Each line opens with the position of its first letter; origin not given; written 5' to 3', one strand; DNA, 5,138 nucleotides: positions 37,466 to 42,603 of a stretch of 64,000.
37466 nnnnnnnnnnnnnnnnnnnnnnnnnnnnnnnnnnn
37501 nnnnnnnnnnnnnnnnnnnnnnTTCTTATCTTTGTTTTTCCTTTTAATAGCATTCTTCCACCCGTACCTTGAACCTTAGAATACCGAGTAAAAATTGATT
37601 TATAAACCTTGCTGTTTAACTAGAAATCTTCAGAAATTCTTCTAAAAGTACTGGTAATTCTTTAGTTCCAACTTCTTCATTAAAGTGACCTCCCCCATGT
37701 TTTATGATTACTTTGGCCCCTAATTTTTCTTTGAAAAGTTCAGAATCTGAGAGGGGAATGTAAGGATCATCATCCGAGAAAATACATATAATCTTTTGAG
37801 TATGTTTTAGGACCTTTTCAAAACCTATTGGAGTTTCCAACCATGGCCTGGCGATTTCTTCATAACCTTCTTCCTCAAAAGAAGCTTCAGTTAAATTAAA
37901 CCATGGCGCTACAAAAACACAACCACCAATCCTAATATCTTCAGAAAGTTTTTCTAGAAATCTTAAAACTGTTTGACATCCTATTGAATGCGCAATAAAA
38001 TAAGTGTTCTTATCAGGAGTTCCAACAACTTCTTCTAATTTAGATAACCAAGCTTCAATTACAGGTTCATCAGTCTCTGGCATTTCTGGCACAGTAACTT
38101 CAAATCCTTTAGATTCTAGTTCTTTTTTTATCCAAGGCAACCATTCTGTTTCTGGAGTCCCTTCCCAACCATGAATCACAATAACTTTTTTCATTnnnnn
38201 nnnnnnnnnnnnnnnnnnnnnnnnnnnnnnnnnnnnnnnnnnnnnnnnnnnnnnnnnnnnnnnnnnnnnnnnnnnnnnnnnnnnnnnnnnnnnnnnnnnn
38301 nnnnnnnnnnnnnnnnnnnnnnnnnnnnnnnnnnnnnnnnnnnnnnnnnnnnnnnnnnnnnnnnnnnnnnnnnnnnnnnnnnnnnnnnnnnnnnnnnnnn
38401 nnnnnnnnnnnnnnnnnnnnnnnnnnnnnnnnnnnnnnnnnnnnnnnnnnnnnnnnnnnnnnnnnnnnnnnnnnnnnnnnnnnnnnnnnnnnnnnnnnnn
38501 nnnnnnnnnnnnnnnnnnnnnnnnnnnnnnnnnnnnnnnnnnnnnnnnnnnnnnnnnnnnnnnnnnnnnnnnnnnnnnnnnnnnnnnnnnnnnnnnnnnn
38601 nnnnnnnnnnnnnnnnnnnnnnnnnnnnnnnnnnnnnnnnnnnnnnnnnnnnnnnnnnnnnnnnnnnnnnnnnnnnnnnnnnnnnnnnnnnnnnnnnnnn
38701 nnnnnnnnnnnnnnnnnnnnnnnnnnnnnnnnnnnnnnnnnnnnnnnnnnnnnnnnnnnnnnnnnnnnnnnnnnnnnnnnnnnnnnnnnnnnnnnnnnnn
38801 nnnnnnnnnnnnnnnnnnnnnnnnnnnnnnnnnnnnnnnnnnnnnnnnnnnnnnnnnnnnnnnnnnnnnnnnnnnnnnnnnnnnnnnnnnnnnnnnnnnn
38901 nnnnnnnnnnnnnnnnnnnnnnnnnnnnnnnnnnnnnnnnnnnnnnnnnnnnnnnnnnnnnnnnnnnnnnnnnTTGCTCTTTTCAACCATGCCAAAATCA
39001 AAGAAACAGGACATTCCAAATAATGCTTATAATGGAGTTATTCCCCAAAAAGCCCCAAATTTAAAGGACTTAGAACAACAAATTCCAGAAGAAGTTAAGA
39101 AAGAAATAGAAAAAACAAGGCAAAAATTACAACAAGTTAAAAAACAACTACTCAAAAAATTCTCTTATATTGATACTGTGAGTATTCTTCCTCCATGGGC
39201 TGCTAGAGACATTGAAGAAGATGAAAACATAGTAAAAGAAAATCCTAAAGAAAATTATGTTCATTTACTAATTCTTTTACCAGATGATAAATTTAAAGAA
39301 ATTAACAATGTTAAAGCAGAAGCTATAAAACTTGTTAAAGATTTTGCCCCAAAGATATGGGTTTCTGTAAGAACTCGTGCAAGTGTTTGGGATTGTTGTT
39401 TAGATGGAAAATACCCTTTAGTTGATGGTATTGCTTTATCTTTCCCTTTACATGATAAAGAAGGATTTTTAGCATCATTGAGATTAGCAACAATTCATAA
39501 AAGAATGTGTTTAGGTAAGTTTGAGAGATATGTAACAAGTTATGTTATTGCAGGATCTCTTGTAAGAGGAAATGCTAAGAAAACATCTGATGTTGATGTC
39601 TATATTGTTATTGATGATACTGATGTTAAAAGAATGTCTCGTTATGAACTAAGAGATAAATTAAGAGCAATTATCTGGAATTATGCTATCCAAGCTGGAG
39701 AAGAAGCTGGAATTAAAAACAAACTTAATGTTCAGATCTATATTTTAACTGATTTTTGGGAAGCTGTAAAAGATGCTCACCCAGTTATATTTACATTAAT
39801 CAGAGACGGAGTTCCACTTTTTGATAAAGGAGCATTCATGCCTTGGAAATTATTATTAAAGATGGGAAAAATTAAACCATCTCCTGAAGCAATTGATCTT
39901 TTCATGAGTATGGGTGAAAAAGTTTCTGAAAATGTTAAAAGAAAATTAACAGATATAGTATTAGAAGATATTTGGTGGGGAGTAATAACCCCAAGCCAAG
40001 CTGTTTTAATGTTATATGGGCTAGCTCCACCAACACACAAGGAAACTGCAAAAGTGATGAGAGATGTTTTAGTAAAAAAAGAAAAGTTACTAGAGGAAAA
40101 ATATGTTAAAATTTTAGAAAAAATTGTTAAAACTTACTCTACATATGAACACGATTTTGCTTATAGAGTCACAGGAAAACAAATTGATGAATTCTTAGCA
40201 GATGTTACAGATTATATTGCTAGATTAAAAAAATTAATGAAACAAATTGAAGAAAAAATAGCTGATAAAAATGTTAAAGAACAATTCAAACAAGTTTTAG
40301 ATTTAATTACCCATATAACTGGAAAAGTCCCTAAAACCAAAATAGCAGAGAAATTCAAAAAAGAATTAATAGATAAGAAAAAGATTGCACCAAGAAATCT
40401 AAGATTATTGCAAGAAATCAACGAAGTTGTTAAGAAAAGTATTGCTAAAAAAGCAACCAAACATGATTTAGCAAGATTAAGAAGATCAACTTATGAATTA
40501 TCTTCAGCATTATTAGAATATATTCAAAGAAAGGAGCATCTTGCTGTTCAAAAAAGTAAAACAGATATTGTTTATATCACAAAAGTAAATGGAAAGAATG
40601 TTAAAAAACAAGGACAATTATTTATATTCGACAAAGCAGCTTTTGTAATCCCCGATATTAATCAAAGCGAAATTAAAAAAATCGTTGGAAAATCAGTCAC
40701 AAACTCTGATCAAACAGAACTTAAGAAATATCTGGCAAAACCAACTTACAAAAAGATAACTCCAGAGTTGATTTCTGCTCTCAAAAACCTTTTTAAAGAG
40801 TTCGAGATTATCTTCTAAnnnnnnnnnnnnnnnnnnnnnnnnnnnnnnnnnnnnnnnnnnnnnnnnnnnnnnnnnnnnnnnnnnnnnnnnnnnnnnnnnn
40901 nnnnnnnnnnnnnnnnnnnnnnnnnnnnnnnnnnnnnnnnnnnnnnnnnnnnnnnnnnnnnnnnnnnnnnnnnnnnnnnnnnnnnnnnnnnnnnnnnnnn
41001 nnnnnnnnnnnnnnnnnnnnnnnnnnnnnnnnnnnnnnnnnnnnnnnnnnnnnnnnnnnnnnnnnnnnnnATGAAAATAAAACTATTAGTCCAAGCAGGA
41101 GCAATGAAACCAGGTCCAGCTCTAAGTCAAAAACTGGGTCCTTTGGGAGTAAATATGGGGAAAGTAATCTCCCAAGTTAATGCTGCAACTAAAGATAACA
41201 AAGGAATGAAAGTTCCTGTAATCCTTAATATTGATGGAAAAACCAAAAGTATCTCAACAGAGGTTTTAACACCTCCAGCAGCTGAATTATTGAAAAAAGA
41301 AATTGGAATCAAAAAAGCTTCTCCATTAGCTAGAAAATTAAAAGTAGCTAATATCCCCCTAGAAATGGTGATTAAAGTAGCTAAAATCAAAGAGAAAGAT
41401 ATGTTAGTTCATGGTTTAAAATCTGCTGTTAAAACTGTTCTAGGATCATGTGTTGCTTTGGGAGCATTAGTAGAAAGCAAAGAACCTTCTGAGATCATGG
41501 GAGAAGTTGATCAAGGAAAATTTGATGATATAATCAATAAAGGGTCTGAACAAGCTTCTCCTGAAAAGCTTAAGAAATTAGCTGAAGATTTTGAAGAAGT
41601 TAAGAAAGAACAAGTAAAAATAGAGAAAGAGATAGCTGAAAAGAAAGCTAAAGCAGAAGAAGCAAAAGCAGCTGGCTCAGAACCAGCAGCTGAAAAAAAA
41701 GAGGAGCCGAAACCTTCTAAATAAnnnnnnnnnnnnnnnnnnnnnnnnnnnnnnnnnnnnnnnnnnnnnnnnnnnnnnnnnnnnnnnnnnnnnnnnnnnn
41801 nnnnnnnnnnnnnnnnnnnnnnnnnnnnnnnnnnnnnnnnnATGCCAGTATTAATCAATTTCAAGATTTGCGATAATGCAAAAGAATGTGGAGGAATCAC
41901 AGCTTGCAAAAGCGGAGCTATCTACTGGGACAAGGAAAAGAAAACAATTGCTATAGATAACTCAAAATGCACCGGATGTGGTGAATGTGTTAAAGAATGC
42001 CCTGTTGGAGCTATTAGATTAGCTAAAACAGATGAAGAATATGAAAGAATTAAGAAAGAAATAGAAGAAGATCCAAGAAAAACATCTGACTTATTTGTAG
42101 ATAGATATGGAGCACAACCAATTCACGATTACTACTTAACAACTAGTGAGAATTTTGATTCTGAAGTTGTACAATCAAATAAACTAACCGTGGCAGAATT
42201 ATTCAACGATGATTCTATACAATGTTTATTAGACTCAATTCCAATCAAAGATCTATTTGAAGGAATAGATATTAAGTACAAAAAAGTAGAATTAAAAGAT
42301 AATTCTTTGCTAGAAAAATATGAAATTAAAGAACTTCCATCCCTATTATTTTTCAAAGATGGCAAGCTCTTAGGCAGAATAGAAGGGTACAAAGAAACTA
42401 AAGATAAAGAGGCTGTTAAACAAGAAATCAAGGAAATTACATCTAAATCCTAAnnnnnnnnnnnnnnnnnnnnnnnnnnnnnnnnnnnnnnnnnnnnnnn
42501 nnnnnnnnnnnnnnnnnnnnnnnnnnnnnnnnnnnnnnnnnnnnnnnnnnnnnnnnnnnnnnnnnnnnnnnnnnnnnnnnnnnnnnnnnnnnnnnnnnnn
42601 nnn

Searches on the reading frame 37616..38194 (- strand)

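Call 3: search_protein_families(library=pfam, proteins=[window:37616-38194:-], max_evalue=0.01)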
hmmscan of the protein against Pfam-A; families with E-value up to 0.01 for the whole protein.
window:37616-38194:- (192 aa): 5 families
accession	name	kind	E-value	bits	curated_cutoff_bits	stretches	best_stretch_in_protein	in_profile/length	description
PF06821.19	Ser_hydrolase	-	8.4e-26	91.4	22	1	5-182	2-165/172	Serine hydrolase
PF00561.26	Abhydrolase_1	-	2.9e-07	30.9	25.8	0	59-102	66-105/245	alpha/beta hydrolase fold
PF12697.13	Abhydrolase_6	-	2.2e-05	25.7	26.3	1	4-119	1-108/217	Alpha/beta hydrolase family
PF10230.15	LIDHydrolase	-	2.2e-05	24.8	27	1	52-105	71-126/262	Lipid-droplet associated hydrolase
PF12146.15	Hydrolase_4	-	0.0076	16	27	0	59-105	73-117/239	Serine aminopeptidase, S33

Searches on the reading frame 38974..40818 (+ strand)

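Call 26: search_protein_families(library=pfam, proteins=[window:38974-40818:+], max_evalue=0.01)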
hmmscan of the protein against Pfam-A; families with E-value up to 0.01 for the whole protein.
window:38974-40818:+ (614 aa): 3 families
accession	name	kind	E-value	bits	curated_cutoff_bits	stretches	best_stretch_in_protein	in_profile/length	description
PF01909.29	NTP_transf_2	-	1.5e-05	25.8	21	1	185-228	13-52/93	Nucleotidyltransferase domain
PF18765.7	Polbeta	-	8.4e-05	23.1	26.9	1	187-233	13-58/93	Polymerase beta, Nucleotidyltransferase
PF21538.2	Med15_M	-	0.0082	16.8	24.2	1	408-505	9-107/110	ARC105/Med15 mediator subunit central domain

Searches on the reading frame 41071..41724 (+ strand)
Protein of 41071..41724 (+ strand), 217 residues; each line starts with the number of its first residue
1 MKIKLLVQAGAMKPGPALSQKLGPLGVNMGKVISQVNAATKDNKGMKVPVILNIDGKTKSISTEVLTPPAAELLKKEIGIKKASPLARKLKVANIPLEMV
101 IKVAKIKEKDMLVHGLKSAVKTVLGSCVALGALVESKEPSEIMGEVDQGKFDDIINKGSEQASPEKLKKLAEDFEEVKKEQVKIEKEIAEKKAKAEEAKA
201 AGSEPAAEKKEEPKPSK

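Call 26: search_protein_families(library=pfam, proteins=[window:41071-41724:+], max_evalue=0.01)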
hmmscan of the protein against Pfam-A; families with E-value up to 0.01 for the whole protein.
window:41071-41724:+ (217 aa): 2 families
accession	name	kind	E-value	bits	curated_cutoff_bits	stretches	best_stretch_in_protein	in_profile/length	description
PF03946.19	Ribosomal_L11_N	-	1e-18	67.3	32.9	1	3-55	1-54/58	Ribosomal protein L11, N-terminal domain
PF00298.24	Ribosomal_L11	-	8.3e-16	58.6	21.4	1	67-132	2-67/69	Ribosomal protein L11, RNA binding domain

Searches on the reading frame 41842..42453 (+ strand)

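Call 26: search_protein_families(library=pfam, proteins=[window:41842-42453:+], max_evalue=0.01)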
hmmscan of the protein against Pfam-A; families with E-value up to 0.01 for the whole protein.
window:41842-42453:+ (203 aa): 17 families
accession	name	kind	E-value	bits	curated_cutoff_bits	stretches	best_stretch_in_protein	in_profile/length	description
PF00037.32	Fer4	-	1.3e-09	37.9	21.1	1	37-59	2-24/24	4Fe-4S binding domain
PF12838.12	Fer4_7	-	1.5e-08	35.4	27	1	10-57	2-52/52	4Fe-4S dicluster domain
PF12837.12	Fer4_6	-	2.8e-08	33.7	25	1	36-58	2-24/24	4Fe-4S binding domain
PF13237.11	Fer4_10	-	1e-07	32.2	25.5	1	3-54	2-53/53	4Fe-4S dicluster domain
PF00085.26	Thioredoxin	-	1.4e-06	28.6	23.5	1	100-197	5-102/103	Thioredoxin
PF13187.11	Fer4_9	-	3.3e-06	27.5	27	1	19-58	9-52/52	4Fe-4S dicluster domain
PF14697.11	Fer4_21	-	8.2e-06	26.3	35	1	10-60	8-59/59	4Fe-4S dicluster domain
PF13484.11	Fer4_16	-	1.5e-05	26.1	30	1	42-75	1-35/66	4Fe-4S double cluster binding domain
PF12797.12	Fer4_2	-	1.9e-05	24.8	24.5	1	36-55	3-22/22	4Fe-4S binding domain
PF12800.12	Fer4_4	-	0.00032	21.2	24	1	41-56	2-17/17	4Fe-4S binding domain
PF25160.1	LdpA_Fe-S-bd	-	0.00041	20.5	27.6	1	21-60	12-45/49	LdpA Fe-S cluster-binding domain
PF13183.11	Fer4_8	-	0.00047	21.1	27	1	41-69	3-31/68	4Fe-4S dicluster domain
PF07449.17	HyaE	-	0.00059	20.3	22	1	153-184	72-103/108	Hydrogenase-1 expression protein HyaE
PF13098.12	Thioredoxin_2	-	0.0014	19.3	27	1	119-186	26-97/104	Thioredoxin-like domain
PF13247.11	Fer4_11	-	0.0015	19.1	26.2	1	8-68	8-69/100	4Fe-4S dicluster domain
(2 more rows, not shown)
